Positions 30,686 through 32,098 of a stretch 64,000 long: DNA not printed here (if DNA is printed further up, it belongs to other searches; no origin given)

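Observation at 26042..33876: Putative non-Nan pathway for releasing and degrading a sialic-acid-like (ulosonic) sugar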

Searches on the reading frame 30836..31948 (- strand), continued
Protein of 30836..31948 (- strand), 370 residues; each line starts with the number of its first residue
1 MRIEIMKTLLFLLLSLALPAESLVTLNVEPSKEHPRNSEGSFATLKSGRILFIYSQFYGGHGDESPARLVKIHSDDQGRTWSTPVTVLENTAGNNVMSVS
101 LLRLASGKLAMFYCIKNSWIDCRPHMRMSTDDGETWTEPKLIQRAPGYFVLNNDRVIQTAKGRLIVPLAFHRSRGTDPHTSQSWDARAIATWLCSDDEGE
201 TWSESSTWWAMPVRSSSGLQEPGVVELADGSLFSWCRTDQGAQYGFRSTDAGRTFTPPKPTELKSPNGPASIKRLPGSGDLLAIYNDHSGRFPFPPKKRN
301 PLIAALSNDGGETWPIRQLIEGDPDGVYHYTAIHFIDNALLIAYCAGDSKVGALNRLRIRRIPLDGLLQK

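Call 26: search_solved_structures(query=A1, max_evalue=0.001, show_alignments=4)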
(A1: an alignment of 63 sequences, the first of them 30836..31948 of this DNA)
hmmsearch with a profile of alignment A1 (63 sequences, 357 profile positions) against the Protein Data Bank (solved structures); distinct sequences matched with E-value up to 0.001: 92 (the best 60 are shown).
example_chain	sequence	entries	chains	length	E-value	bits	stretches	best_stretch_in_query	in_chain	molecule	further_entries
9eob_A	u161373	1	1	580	4.5e-23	84.7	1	172-313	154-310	exo-alpha-sialidase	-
8axs_B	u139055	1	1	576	5.4e-23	84.4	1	172-312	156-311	Exo-alpha-sialidase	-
8axi_A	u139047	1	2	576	5.4e-23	84.4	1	172-312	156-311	Sialidase domain-containing protein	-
8axs_A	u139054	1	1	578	5.5e-23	84.4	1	172-312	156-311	Exo-alpha-sialidase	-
8axt_A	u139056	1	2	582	5.6e-23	84.4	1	172-312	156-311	Sialidase domain-containing protein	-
8hls_A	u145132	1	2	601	6.1e-23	84.3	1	172-312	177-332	Sialidase domain-containing protein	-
4bbw_A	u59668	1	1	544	2.3e-21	79.1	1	25-326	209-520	SIALIDASE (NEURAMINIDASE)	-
9db6_A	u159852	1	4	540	4.3e-21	78.2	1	104-326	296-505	BNR/Asp-box repeat protein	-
6myv_A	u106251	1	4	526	5.1e-20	74.7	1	103-326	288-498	Sialidase26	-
6mrv_B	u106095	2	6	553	5.8e-20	74.5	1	103-327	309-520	Sialidase26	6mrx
4fj6_A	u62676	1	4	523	5.9e-20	74.4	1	24-326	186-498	glycoside hydrolase family 33, candidate sialidase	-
2jkb_A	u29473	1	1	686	1.2e-19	73.5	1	168-325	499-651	SIALIDASE B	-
2vw0_A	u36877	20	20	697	1.2e-19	73.4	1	168-325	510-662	SIALIDASE B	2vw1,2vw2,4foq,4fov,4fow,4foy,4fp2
4xyx_A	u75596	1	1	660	1.3e-19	73.3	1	168-325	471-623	Sialidase B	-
4xe9_A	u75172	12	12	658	1.5e-19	73.1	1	168-325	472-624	Sialidase B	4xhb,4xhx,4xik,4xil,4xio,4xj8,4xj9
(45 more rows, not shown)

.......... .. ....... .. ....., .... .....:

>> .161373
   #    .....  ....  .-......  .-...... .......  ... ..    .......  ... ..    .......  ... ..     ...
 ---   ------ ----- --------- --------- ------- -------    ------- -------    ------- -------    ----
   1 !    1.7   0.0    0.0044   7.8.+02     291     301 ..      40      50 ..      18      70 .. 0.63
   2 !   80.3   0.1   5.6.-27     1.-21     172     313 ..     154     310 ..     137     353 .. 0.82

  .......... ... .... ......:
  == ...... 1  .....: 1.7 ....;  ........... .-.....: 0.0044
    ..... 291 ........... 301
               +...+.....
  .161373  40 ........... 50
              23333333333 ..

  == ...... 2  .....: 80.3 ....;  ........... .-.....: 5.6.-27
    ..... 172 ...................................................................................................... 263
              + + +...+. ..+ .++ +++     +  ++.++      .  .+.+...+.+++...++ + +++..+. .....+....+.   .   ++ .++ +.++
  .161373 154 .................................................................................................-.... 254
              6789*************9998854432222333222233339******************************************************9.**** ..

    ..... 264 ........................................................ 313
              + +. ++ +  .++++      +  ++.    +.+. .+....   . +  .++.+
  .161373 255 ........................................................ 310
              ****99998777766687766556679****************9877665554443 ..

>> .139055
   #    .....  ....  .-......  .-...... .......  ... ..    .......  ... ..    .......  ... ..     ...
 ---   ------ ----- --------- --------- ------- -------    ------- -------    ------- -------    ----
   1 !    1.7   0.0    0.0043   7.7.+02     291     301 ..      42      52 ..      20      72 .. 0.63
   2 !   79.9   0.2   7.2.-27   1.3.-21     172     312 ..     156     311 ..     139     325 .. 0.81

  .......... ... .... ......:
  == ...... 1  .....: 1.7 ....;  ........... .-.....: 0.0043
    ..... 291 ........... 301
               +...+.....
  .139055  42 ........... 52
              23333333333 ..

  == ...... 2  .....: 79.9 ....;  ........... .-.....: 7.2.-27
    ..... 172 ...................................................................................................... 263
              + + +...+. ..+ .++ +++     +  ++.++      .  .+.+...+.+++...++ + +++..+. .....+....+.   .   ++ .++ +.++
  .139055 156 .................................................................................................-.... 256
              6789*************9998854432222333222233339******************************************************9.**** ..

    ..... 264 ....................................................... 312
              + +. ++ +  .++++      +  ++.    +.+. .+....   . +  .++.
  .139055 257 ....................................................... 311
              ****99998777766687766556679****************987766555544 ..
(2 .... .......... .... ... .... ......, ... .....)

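Call 37: predict_structure(alignment_id=A1)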
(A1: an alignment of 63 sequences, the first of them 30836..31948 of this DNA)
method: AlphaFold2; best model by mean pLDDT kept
length: 370 residues; sequences in the alignment: 63
mean_pLDDT: 95.0   pTM: 0.91
mean pLDDT of the five models: 95.0, 95.0, 94.7, 94.5, 94.1
residues with pLDDT >= 90: 334; 70-90: 21; 50-70: 15; < 50: 0
segments of 3 or more residues with pLDDT < 50: none
pLDDT, mean of each block of 10 residues (from residue 1): 77 59 91 97 98 98 98 98 98 97 99 98 98 98 97 98 99 93 95 98 98 98 98 98 98 98 97 96 97 89 97 95 96 97 97 97 81
secondary structure, 60 per line:
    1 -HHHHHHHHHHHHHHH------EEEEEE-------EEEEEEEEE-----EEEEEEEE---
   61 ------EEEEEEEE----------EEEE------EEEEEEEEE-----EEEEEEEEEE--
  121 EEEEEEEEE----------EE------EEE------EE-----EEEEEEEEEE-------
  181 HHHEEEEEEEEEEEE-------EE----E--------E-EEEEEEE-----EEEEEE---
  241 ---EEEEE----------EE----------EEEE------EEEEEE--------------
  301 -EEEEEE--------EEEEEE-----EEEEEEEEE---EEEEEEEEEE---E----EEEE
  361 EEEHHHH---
elements in order: H2-16 E23-28 E36-44 E50-57 E67-74 E85-88 E95-103 E109-118 E121-129 E148-150 E164-173 E184-195 E220-226 E232-237 E244-248 E271-274 E281-286 E302-307 E316-321 E327-335 E339-348 E357-363 H364-367

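Call 41: fold_search(model_id=the predicted structure, library=pdb)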
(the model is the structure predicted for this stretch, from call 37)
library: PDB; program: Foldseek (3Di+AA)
matches with E <= 10: 1162; with E <= 0.001: 587
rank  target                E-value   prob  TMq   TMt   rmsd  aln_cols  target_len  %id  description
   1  7lbu                  3.7e-19  1.00  0.73  0.71   3.7       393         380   23  Crystal structure of the Propionibacterium acnes surface sialidase (released 2021-12-08)
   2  2bzd_C                2.6e-18  1.00  0.75  0.47   3.6       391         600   20  Galactose recognition by the carbohydrate-binding module of a bacterial sialidase. (released 2005-08-19)
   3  1eur                  7.9e-18  1.00  0.74  0.76   3.9       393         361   21  SIALIDASE (released 1997-01-11)
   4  1wcq_A                9.2e-18  1.00  0.74  0.47   3.8       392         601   21  Mutagenesis of the Nucleophilic Tyrosine in a Bacterial Sialidase to Phenylalanine. (released 2005-10-12)
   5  1eus                  9.6e-18  1.00  0.75  0.77   3.7       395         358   20  SIALIDASE COMPLEXED WITH 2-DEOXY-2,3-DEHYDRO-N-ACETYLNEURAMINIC ACID (released 1997-01-11)
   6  1wcq_C                1.2e-17  1.00  0.74  0.47   3.6       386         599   20  Mutagenesis of the Nucleophilic Tyrosine in a Bacterial Sialidase to Phenylalanine. (released 2005-10-12)
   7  4j9t                  1.6e-17  1.00  0.74  0.77   3.9       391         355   21  Crystal structure of a putative, de novo designed unnatural amino acid dependent metalloprotein, northeast structural ge (released 2013-03-27)
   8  2ber                  1.7e-17  1.00  0.74  0.47   3.8       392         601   21  Y370G Active Site Mutant of the Sialidase from Micromonospora viridifaciens in complex with beta-Neu5Ac (sialic acid). (released 2005-04-04)
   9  2bzd_A                1.7e-17  1.00  0.73  0.46   4.1       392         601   21  Galactose recognition by the carbohydrate-binding module of a bacterial sialidase. (released 2005-08-19)
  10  1w8o_A                2.7e-17  1.00  0.74  0.47   3.8       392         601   22  Contribution of the Active Site Aspartic Acid to Catalysis in the Bacterial Neuraminidase from Micromonospora viridifa (released 2004-09-29)
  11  8t1z                  3.0e-17  1.00  0.72  0.54   4.1       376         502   18  Crystal Structure of Porphyromonas gingivalis Sialidase (PG_0352) Bound to Neu5Ac (NANA) (released 2023-10-04)
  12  8t1y                  3.1e-17  1.00  0.72  0.55   4.1       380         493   18  Crystal Structure of Porphyromonas gingivalis Sialidase (PG_0352) Bound to Neu5Ac2en (DANA) (released 2023-10-04)
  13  8t26                  3.4e-17  1.00  0.72  0.54   4.0       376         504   17  Crystal Structure of Porphyromonas gingivalis Sialidase (PG_0352) D219A mutant bound to 3'-Sialyllactose (only Neu5Ac vi (released 2023-10-04)
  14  8gn6_A                4.2e-17  1.00  0.72  0.55   4.2       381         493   18  Crystallization of Sialidase from Porphyromonas gingivalis (released 2023-04-19)
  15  8feb                  6.8e-17  1.00  0.73  0.55   3.9       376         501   18  Crystal Structure of Porphyromonas gingivalis Sialidase (PG_0352) (released 2023-10-04)
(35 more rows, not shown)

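Call 48: search_protein_families(library=pfam, proteins=[L024:18349-20787:+, L028:5605-7137:+, L056:13228-13971:+, L073:513-2015:+, L023:13970-15205:+, L077:7431-8504:+, L026:11050-12360:+, L040:13083-14372:+, L070:11130-12254:+, L007:4513-5526:+], max_evalue=0.001)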
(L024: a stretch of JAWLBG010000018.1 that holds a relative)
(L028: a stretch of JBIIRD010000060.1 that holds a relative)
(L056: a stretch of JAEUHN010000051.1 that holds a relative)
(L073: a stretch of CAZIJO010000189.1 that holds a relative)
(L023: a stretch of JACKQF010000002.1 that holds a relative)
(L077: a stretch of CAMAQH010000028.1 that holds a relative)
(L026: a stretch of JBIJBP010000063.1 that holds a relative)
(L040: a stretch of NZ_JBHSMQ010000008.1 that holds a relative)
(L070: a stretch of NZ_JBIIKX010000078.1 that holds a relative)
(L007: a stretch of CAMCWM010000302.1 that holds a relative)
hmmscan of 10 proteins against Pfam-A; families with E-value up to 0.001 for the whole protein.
L024:18349-20787:+ (812 aa): 4 families
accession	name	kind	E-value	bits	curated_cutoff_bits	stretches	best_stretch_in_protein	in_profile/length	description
PF20434.5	BD-FAE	-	5.3e-24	85.4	26.8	1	541-753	1-201/215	BD-FAE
PF07859.19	Abhydrolase_3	-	1.4e-07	31.9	25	1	555-651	1-89/210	alpha/beta hydrolase fold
PF00135.34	COesterase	-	3.2e-07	30.1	27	1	541-651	88-201/515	Carboxylesterase family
PF00246.29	Peptidase_M14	-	7.1e-05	23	21.6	0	36-134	5-107/286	Zinc carboxypeptidase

L028:5605-7137:+ (510 aa): 2 families
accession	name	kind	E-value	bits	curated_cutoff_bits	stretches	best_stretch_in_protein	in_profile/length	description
PF07364.17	DUF1485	-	8.9e-69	232.4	22.8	1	23-306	1-286/290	Metallopeptidase family M81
PF07171.17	MlrC_C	-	5.6e-48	163.9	27.2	1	320-500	2-178/178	MlrC C-terminus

L056:13228-13971:+ (247 aa): 1 family
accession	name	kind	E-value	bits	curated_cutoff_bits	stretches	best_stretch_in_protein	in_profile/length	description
PF05721.19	PhyH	-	1.1e-33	117.8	22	1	14-215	1-211/213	Phytanoyl-CoA dioxygenase (PhyH)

L073:513-2015:+ (500 aa): 0 families

L023:13970-15205:+ (411 aa): 0 families

L077:7431-8504:+ (357 aa): 1 family
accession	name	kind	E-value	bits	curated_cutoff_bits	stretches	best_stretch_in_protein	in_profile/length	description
PF04909.20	Amidohydro_2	-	7.6e-19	69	26.4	1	36-343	1-282/289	Amidohydrolase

L026:11050-12360:+ (436 aa): 0 families

L040:13083-14372:+ (429 aa): 1 family
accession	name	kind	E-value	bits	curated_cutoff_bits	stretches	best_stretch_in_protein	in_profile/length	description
PF02638.21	GHL10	-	4.7e-12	46.1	27.9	1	124-329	58-261/311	Glycosyl hydrolase-like 10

L070:11130-12254:+ (374 aa): 0 families

L007:4513-5526:+ (337 aa): 1 family
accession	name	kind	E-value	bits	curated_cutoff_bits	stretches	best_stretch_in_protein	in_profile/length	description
PF14100.11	DUF6807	-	4.3e-67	227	27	1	45-329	3-268/270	Family of unknown function (DUF6807)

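Call 63: search_protein_families(library=pfam, proteins=[P0243, P0247, P0249, P0254, P0263, P0268, P0270, P0283, P0310, P0262], max_evalue=0.0001)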
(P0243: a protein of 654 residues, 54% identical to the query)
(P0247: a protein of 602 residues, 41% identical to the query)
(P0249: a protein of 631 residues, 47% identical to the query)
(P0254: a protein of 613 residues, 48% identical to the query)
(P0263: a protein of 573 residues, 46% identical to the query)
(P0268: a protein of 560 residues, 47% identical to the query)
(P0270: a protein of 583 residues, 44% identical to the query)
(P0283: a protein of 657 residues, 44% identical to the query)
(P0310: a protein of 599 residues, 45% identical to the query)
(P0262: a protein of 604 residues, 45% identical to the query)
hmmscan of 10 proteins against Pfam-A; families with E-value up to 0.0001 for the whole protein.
P0243 (654 aa): 3 families
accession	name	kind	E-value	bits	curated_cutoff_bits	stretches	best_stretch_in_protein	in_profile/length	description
PF13088.12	BNR_2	-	1.3e-33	117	31.4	1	112-345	62-269/277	BNR repeat-like domain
PF13859.12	BNR_3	-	6.8e-11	42.6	27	1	53-261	9-211/308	BNR repeat-like domain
PF02012.26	BNR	-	9.4e-11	40.5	27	0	198-208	1-11/12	BNR/Asp-box repeat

P0247 (602 aa): 6 families
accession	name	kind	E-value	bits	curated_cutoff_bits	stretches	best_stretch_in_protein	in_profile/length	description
PF13088.12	BNR_2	-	1.8e-63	214.9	31.4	2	65-336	9-268/277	BNR repeat-like domain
PF13859.12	BNR_3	-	2.1e-34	119.8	27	2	399-593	2-193/308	BNR repeat-like domain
PF24316.1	Tli3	-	3e-18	66.8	27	0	507-565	39-97/129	T6SS Tli3 immunity protein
PF02012.26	BNR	-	9.7e-17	58.6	27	0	193-203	1-11/12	BNR/Asp-box repeat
PF15902.12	Sortilin-Vps10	-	1.6e-12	47.4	33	1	193-318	4-111/446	Sortilin, neurotensin receptor 3,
PF21471.3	Reelin_subrepeat-B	-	2.9e-06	27.5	27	0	420-445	54-79/127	Reelin subrepeat B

P0249 (631 aa): 4 families
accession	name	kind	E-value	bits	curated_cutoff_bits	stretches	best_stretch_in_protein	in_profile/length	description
PF13088.12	BNR_2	-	9.4e-38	130.6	31.4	1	65-339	10-274/277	BNR repeat-like domain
PF13859.12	BNR_3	-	3.1e-10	40.4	27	1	61-256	18-212/308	BNR repeat-like domain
PF02012.26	BNR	-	1.2e-07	31.1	27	0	77-87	2-12/12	BNR/Asp-box repeat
PF24316.1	Tli3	-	4.1e-07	30.8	27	0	65-88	77-103/129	T6SS Tli3 immunity protein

P0254 (613 aa): 5 families
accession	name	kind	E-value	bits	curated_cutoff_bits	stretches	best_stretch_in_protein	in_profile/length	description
PF13088.12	BNR_2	-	2.5e-35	122.6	31.4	1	328-574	28-264/277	BNR repeat-like domain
PF13859.12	BNR_3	-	1.6e-11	44.6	27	1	299-503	9-213/308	BNR repeat-like domain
PF02012.26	BNR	-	1.6e-07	30.7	27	0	324-333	2-11/12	BNR/Asp-box repeat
PF24316.1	Tli3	-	6.9e-07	30.1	27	0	285-337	47-106/129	T6SS Tli3 immunity protein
PF15902.12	Sortilin-Vps10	-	7.3e-05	22.2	33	0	324-390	49-111/446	Sortilin, neurotensin receptor 3,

P0263 (573 aa): 7 families
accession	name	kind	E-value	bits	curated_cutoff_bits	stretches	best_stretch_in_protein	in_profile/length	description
PF13088.12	BNR_2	-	3.7e-32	112.2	31.4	1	256-539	6-271/277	BNR repeat-like domain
PF13472.12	Lipase_GDSL_2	-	6.9e-30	105.3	32.9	1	7-177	3-176/178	GDSL-like Lipase/Acylhydrolase family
PF00657.28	Lipase_GDSL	-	5.1e-15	56.6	23.6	1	6-183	4-207/208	GDSL-like Lipase/Acylhydrolase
PF02012.26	BNR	-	4e-09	35.5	27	0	449-459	2-12/12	BNR/Asp-box repeat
PF13859.12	BNR_3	-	1.1e-07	32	27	1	244-462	7-215/308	BNR repeat-like domain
PF24316.1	Tli3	-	1e-06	29.5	27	0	444-459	83-98/129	T6SS Tli3 immunity protein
PF15902.12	Sortilin-Vps10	-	5.7e-06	25.8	33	0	391-460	378-434/446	Sortilin, neurotensin receptor 3,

P0268 (560 aa): 3 families
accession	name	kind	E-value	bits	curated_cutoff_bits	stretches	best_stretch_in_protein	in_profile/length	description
PF13088.12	BNR_2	-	3.8e-31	108.9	31.4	1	259-517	22-266/277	BNR repeat-like domain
PF15902.12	Sortilin-Vps10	-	9.7e-09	34.9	33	0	376-442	380-433/446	Sortilin, neurotensin receptor 3,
PF13859.12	BNR_3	-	4.1e-07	30.1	27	1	233-441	8-211/308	BNR repeat-like domain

P0270 (583 aa): 3 families
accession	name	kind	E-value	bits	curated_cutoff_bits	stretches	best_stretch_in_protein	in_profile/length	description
PF13088.12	BNR_2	-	3e-38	132.2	31.4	1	311-538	57-265/277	BNR repeat-like domain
PF02012.26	BNR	-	5.8e-06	26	27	0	281-290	2-11/12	BNR/Asp-box repeat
PF13859.12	BNR_3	-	6.7e-06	26.2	27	0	255-464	8-212/308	BNR repeat-like domain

P0283 (657 aa): 6 families
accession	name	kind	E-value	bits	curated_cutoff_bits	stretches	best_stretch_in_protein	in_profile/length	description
PF13088.12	BNR_2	-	9.3e-33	114.2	31.4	1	340-617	5-266/277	BNR repeat-like domain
PF13646.12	HEAT_2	-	2e-14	54.1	27.7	2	235-299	3-67/88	HEAT repeats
PF13859.12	BNR_3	-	2.6e-11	43.9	27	1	414-542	92-212/308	BNR repeat-like domain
PF02012.26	BNR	-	8.3e-10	37.6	27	0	477-488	1-12/12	BNR/Asp-box repeat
PF24316.1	Tli3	-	3.5e-09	37.5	27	0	442-488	52-98/129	T6SS Tli3 immunity protein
PF15902.12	Sortilin-Vps10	-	8.3e-07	28.6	33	0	476-604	3-114/446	Sortilin, neurotensin receptor 3,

P0310 (599 aa): 4 families
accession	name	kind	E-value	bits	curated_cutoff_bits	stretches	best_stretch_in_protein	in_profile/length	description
PF13088.12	BNR_2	-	2.4e-33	116.1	31.4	1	313-542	56-260/277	BNR repeat-like domain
PF02012.26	BNR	-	8.9e-12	43.6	27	0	403-413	2-12/12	BNR/Asp-box repeat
PF13859.12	BNR_3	-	1.3e-10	41.7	27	1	338-472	93-216/308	BNR repeat-like domain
PF24316.1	Tli3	-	7.4e-06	26.8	27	0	375-413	61-98/129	T6SS Tli3 immunity protein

P0262 (604 aa): 7 families
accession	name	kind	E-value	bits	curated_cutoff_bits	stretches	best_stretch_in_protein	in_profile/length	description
PF13088.12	BNR_2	-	3.1e-32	112.5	31.4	1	115-335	58-267/277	BNR repeat-like domain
PF07691.17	PA14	-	2e-15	57.3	24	1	505-593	45-143/147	PA14 domain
PF13290.12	CHB_HEX_C_1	-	8.4e-13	48.5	22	1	383-443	7-66/67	Chitobiase/beta-hexosaminidase C-terminal domain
PF13287.12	Fn3_assoc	-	2.1e-11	44.2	23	1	388-444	1-56/59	Fn3 associated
PF13859.12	BNR_3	-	2.6e-08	34.1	27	1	61-260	11-212/308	BNR repeat-like domain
PF15902.12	Sortilin-Vps10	-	7.7e-08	32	33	0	198-263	47-114/446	Sortilin, neurotensin receptor 3,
PF02012.26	BNR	-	9.3e-08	31.4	27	0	84-93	2-11/12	BNR/Asp-box repeat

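Call 79: find_related_loci(query=A4, collection=metagenome_contigs, flank=10000)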
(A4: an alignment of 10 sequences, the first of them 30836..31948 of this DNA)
Query A4 (370 aa) in metagenome_contigs; peptide patterns used: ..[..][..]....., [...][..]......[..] (x = any residue, [..] = any of these).
600 stretches matched a pattern (row limit reached: there are more); 573 encode a relative of the query (tblastn E <= 1e-3); the best 80 are kept; 80 distinct loci.
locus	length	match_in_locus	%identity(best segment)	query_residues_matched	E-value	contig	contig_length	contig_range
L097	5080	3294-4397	88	3-370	0e+0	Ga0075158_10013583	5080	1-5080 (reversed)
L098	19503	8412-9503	87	5-367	0e+0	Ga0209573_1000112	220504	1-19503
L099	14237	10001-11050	89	20-369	0e+0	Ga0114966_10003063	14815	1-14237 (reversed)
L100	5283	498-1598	81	3-369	0e+0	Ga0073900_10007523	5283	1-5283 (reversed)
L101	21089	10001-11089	83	9-369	0e+0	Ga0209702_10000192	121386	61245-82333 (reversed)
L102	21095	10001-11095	82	10-369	0e+0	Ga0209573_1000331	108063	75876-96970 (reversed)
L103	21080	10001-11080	81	10-369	0e+0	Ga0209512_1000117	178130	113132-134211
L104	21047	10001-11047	83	21-369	0e+0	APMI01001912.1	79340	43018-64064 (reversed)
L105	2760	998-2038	82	21-367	0e+0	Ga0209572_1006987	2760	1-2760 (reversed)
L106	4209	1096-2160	77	16-370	0e+0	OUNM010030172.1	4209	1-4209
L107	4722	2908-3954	79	21-369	0e+0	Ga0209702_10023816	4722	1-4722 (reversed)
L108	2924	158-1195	75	24-369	0e+0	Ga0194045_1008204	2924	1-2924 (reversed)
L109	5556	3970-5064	70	10-370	0e+0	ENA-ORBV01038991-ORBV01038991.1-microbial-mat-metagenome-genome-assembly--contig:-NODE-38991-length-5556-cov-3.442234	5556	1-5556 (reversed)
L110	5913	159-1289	68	6-369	3e-179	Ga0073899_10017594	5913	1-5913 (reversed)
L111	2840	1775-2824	73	21-370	0e+0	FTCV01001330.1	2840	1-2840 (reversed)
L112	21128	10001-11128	67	1-369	2e-173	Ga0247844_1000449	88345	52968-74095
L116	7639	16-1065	69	21-370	5e-167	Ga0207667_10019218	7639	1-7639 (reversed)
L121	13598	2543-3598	67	16-367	6e-162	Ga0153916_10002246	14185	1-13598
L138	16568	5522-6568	65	21-367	9e-153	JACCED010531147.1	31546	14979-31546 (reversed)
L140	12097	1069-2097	66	24-364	3e-152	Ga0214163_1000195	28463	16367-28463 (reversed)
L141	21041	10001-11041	64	16-362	3e-152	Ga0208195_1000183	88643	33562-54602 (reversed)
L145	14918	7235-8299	64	20-367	5e-150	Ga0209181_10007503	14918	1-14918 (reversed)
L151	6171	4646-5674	64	24-364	1e-149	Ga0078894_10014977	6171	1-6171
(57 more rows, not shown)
